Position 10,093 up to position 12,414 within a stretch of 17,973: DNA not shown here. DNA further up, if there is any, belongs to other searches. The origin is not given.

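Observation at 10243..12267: Unusual fusion of an aldo/keto reductase to a polynucleotide-kinase-like kinase and a Zn-loop HAD-IIIA phosphatase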

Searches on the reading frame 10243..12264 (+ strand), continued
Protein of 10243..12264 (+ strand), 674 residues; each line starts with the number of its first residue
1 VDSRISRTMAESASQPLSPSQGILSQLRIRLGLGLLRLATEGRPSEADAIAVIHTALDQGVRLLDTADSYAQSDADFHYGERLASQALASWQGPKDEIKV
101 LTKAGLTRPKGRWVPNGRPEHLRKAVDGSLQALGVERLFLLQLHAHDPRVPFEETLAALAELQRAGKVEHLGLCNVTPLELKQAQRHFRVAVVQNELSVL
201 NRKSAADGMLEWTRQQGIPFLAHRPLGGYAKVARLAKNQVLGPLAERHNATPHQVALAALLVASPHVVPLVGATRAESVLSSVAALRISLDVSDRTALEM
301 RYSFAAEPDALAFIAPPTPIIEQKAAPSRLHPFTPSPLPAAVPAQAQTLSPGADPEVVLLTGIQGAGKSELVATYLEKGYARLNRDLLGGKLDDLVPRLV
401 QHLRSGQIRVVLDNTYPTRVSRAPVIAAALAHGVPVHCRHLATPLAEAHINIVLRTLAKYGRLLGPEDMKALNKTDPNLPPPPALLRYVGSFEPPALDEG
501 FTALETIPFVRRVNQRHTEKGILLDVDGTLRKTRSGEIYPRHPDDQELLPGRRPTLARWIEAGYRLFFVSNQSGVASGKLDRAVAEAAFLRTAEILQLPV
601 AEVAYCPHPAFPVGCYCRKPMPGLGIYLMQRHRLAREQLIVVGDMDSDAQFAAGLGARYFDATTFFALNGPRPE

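Call 85: search_protein_families(library=pfam, proteins=[L096:3218-3784:+, L096:3840-4961:+, L096:5191-5592:+, L096:5630-5959:+, L096:7450-8007:+, L096:9045-9656:+, L096:9668-10009:+, L096:10022-10540:+, L096:10908-11285:+, L096:11416-12645:+], max_evalue=0.001)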
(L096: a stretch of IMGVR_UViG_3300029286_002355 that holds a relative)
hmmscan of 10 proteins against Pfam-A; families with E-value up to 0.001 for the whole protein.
L096:3218-3784:+ (189 aa): 1 family
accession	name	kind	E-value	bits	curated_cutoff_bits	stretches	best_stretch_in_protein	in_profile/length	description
PF18894.6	PhageMetallopep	-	1.5e-12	48.2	23.7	1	8-130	3-124/134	Putative phage metallopeptidase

L096:3840-4961:+ (374 aa): 1 family
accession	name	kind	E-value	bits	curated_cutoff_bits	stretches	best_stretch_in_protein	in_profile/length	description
PF14528.11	LAGLIDADG_3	-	4.8e-06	27.2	22.5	0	119-154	6-41/82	LAGLIDADG-like domain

L096:5191-5592:+ (134 aa): 0 families

L096:5630-5959:+ (110 aa): 0 families

L096:7450-8007:+ (186 aa): 0 families

L096:9045-9656:+ (204 aa): 1 family
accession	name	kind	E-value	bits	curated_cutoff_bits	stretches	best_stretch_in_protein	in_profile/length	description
PF01885.22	PTS_2-RNA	-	2.3e-50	171.5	26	1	7-177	3-176/177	RNA 2'-phosphotransferase, Tpt1 / KptA family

L096:9668-10009:+ (114 aa): 0 families

L096:10022-10540:+ (173 aa): 0 families

L096:10908-11285:+ (126 aa): 1 family
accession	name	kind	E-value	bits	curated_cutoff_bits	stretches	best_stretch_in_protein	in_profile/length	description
PF00856.33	SET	-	4.4e-12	46.8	22.4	1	21-111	1-102/105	SET domain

L096:11416-12645:+ (410 aa): 2 families
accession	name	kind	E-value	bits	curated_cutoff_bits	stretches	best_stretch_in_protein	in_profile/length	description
PF07282.18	Cas12f1-like_TNB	-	2e-10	41.1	26.3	1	295-357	1-60/60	Cas12f1-like, TNB domain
PF01385.25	OrfB_IS605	-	3e-07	31.1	30.5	1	164-267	4-111/120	Probable transposase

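Call 87: search_protein_families(library=pfam, proteins=[L097:3067-3570:+, L097:4371-4733:+, L097:4741-5079:+, L097:5079-6404:+, L097:6782-7102:+, L097:7108-7446:+, L097:8933-9256:+, L097:9710-10165:+, L097:10140-10568:+, L097:12752-13612:+], max_evalue=0.001)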
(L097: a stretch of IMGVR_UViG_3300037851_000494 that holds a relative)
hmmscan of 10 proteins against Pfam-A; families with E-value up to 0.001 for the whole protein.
L097:3067-3570:+ (168 aa): 1 family
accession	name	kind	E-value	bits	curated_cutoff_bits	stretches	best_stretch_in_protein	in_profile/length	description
PF02637.23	GatB_Yqey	-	7.1e-11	42.6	27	1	110-166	90-147/148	GatB domain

L097:4371-4733:+ (121 aa): 0 families

L097:4741-5079:+ (113 aa): 0 families

L097:5079-6404:+ (442 aa): 1 family
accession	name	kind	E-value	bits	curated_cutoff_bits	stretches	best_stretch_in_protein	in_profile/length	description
PF04536.20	TPM_phosphatase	-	1.2e-33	116.2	22.1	1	47-169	1-123/125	TPM domain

L097:6782-7102:+ (107 aa): 0 families

L097:7108-7446:+ (113 aa): 0 families

L097:8933-9256:+ (108 aa): 0 families

L097:9710-10165:+ (152 aa): 1 family
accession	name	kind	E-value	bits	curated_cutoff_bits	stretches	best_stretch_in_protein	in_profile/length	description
PF00857.26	Isochorismatase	-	1.6e-13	51.6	27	1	12-144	3-164/175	Isochorismatase domain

L097:10140-10568:+ (143 aa): 0 families

L097:12752-13612:+ (287 aa): 3 families
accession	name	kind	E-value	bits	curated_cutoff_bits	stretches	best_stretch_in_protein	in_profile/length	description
PF23023.1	Anti-Pycsar_Apyc1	-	4.7e-19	69.3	50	1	48-257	28-225/250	Anti-Pycsar protein Apyc1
PF12706.13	Lactamase_B_2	-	5.1e-13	49.5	27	1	50-227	1-169/200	Beta-lactamase superfamily domain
PF00753.33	Lactamase_B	-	1.5e-06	28.7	22.7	1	51-155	17-105/196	Metallo-beta-lactamase superfamily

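Call 93: search_protein_families(library=padloc, proteins=[window:10267-12264:+], max_evalue=0.001)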
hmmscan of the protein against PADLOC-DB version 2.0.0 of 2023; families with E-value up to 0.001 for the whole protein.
window:10267-12264:+ (666 aa): 0 families
